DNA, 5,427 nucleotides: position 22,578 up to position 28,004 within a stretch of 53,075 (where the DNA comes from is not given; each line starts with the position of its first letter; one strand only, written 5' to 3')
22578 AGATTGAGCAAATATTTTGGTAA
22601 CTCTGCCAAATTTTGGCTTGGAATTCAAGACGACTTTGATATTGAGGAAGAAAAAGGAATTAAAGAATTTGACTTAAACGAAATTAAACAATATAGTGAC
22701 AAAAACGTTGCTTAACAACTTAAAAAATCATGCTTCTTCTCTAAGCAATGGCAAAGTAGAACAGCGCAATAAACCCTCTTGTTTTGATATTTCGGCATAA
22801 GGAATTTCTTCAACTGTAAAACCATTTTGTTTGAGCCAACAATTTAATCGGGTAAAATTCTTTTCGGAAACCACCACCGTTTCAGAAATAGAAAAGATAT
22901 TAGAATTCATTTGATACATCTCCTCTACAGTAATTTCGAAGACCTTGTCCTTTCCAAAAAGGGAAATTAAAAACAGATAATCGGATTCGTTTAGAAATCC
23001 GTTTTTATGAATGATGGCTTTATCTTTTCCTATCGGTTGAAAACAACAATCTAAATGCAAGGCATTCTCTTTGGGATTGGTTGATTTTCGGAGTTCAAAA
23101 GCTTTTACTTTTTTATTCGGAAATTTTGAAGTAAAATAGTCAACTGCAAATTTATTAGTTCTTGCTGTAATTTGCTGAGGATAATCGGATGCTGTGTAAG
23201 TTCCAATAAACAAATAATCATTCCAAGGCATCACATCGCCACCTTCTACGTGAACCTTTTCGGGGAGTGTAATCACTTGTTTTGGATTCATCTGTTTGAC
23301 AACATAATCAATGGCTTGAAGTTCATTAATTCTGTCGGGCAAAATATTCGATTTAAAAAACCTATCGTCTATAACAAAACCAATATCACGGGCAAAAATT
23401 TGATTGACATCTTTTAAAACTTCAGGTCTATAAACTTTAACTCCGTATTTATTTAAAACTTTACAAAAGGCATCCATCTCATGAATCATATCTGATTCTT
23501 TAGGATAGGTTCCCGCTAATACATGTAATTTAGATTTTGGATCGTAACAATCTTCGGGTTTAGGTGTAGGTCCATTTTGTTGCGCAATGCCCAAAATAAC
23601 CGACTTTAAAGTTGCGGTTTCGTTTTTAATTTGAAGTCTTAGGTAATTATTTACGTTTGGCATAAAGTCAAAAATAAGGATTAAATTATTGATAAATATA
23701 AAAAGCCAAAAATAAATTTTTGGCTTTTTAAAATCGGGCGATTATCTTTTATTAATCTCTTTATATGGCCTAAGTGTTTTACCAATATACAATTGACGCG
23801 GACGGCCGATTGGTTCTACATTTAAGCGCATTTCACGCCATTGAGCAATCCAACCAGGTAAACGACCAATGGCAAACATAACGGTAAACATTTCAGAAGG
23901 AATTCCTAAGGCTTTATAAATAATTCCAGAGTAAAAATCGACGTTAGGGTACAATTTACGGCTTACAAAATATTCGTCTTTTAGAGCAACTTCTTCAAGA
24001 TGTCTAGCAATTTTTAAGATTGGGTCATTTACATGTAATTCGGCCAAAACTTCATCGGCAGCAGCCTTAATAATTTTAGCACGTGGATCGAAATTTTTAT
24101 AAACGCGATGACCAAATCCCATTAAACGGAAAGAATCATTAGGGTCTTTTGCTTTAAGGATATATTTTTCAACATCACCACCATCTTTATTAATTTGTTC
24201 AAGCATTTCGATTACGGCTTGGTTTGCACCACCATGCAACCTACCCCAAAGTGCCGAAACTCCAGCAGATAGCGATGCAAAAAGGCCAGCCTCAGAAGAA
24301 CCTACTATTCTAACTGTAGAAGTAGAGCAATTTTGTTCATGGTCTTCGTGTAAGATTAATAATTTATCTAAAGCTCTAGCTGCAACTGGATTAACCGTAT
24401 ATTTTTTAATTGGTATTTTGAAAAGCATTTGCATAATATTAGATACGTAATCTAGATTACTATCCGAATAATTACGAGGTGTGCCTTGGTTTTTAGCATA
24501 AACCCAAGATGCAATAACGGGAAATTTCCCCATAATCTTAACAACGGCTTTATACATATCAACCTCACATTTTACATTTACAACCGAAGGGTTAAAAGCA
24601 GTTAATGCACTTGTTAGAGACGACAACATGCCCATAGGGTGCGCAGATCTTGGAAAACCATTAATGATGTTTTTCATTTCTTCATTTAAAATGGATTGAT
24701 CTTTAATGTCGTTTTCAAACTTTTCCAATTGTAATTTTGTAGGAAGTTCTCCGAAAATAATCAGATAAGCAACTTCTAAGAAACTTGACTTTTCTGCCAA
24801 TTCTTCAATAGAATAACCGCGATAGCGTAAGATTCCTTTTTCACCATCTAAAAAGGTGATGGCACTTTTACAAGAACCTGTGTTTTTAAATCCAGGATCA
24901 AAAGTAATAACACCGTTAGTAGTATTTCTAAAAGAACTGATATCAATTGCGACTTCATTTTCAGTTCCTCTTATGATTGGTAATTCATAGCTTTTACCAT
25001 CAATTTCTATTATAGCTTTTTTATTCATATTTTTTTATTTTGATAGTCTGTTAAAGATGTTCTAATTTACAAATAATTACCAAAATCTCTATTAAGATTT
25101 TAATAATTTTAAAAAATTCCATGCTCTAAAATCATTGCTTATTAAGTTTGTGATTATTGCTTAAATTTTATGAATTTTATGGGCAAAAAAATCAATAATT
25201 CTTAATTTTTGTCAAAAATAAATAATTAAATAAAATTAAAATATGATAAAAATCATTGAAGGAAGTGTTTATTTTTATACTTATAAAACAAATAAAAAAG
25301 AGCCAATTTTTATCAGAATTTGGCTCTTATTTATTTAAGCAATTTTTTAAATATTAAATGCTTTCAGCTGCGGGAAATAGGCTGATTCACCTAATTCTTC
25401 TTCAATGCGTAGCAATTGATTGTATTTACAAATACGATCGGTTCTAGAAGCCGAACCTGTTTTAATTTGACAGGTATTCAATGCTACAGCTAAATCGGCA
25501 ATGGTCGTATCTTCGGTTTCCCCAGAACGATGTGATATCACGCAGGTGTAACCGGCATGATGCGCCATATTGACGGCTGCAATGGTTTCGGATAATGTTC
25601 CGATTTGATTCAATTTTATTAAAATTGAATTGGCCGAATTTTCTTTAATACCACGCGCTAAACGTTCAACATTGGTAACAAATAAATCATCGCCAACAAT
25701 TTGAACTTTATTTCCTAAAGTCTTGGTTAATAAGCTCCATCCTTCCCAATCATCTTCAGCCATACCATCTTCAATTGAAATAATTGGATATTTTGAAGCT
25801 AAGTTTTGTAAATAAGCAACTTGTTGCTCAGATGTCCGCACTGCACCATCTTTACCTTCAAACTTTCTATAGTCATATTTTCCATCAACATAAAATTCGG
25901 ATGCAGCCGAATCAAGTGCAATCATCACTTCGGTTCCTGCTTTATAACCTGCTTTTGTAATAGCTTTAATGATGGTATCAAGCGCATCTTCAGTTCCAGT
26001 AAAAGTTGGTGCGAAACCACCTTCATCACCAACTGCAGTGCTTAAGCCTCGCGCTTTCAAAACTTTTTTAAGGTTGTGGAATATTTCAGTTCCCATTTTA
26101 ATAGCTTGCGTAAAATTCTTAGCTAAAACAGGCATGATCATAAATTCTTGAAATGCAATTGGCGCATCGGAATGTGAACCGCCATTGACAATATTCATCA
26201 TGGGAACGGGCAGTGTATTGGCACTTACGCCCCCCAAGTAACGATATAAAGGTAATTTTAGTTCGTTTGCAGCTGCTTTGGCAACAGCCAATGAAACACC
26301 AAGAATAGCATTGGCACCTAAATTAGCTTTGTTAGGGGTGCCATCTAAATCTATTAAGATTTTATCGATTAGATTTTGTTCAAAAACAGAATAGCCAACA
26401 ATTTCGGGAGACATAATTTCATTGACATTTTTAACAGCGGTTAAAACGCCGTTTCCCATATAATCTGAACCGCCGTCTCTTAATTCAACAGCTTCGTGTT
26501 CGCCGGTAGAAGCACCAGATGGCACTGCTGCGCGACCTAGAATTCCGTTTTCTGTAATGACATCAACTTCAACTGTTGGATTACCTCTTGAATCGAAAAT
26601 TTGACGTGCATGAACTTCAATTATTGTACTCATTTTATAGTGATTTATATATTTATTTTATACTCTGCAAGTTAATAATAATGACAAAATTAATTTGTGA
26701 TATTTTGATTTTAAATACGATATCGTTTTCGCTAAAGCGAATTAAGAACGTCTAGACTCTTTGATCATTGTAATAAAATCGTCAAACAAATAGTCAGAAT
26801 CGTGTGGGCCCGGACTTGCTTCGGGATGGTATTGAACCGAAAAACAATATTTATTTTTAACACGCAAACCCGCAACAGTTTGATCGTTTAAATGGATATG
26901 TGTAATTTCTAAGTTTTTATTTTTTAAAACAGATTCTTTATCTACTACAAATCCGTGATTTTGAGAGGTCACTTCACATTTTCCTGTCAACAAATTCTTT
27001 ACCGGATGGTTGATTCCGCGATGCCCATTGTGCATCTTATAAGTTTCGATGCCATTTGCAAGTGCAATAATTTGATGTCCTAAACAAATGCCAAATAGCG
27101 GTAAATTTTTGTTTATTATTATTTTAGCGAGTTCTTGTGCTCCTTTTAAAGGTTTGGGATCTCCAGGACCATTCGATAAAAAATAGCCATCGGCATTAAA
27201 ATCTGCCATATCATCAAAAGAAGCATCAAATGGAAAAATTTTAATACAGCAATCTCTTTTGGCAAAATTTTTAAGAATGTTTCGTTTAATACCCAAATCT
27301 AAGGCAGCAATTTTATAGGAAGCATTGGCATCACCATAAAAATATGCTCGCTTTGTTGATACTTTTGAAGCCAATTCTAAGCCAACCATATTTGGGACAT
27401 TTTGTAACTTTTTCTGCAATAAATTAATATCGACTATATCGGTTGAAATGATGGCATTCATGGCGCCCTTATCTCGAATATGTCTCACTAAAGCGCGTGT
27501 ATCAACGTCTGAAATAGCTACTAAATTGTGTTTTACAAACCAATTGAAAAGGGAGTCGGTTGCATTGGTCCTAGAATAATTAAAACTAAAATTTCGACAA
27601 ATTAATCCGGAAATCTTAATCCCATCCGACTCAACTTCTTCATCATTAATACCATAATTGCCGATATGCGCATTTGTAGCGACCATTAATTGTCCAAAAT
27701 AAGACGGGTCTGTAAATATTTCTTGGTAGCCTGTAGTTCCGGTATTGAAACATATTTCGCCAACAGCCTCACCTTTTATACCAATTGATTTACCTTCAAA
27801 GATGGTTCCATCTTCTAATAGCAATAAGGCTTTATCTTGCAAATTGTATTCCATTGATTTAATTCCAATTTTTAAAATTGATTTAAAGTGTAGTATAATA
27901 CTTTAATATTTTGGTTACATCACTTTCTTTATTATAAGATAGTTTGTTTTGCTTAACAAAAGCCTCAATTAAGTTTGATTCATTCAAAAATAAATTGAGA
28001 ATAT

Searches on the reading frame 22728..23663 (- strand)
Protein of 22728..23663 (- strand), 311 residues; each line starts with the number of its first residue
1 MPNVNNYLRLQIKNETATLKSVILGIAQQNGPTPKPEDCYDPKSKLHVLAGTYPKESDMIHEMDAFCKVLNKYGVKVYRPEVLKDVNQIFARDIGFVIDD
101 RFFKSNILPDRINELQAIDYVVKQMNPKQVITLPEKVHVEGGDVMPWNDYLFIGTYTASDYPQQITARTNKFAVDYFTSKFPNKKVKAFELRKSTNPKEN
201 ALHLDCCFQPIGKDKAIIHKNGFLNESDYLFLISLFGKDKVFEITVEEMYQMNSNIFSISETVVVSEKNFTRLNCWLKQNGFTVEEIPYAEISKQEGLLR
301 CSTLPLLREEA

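Call 58: search_protein_families(library=pfam, proteins=[window:22728-23663:-], max_evalue=0.00001)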
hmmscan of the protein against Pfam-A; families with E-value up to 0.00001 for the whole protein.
window:22728-23663:- (311 aa): 2 families
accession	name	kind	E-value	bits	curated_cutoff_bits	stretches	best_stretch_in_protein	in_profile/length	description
PF02274.22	ADI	-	6.1e-11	42.4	22.8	0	245-308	314-377/377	Arginine deiminase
PF19420.4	DDAH_eukar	-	1.3e-09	38.2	23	1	58-306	27-290/291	N,N dimethylarginine dimethylhydrolase, eukaryotic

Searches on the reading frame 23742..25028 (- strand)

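Call 58: search_protein_families(library=pfam, proteins=[window:23742-25028:-], max_evalue=0.00001)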
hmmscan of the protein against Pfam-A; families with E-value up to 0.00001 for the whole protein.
window:23742-25028:- (428 aa): 1 family
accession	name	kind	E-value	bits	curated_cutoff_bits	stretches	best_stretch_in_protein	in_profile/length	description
PF00285.26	Citrate_synt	-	3.4e-132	441.3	27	1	46-411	1-357/357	Citrate synthase, C-terminal domain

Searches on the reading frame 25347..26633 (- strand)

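Call 58: search_protein_families(library=pfam, proteins=[window:25347-26633:-], max_evalue=0.00001)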
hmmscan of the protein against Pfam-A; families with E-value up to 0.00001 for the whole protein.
window:25347-26633:- (428 aa): 3 families
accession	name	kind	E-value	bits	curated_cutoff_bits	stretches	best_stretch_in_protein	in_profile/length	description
PF00113.28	Enolase_C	-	1.3e-127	425.6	21.5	1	140-421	3-288/296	Enolase, C-terminal TIM barrel domain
PF03952.21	Enolase_N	-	2.4e-59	199.6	35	1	4-133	1-131/131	Enolase, N-terminal domain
PF13378.12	MR_MLE_C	-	1.2e-06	28.9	29.4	1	267-391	56-177/219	Enolase C-terminal domain-like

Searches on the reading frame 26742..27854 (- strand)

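Call 58: search_protein_families(library=pfam, proteins=[window:26742-27854:-], max_evalue=0.00001)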
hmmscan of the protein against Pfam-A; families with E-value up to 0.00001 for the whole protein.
window:26742-27854:- (370 aa): 3 families
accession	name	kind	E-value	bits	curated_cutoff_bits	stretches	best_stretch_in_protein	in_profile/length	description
PF00988.28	CPSase_sm_chain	-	2.5e-49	166.7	27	1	11-136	1-126/126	Carbamoyl-phosphate synthase small chain, CPSase domain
PF00117.34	GATase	-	1.6e-48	165.4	22.8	1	185-362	3-189/190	Glutamine amidotransferase class-I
PF07722.19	Peptidase_C26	-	1e-06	29.2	20.5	0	242-314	97-166/219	Peptidase C26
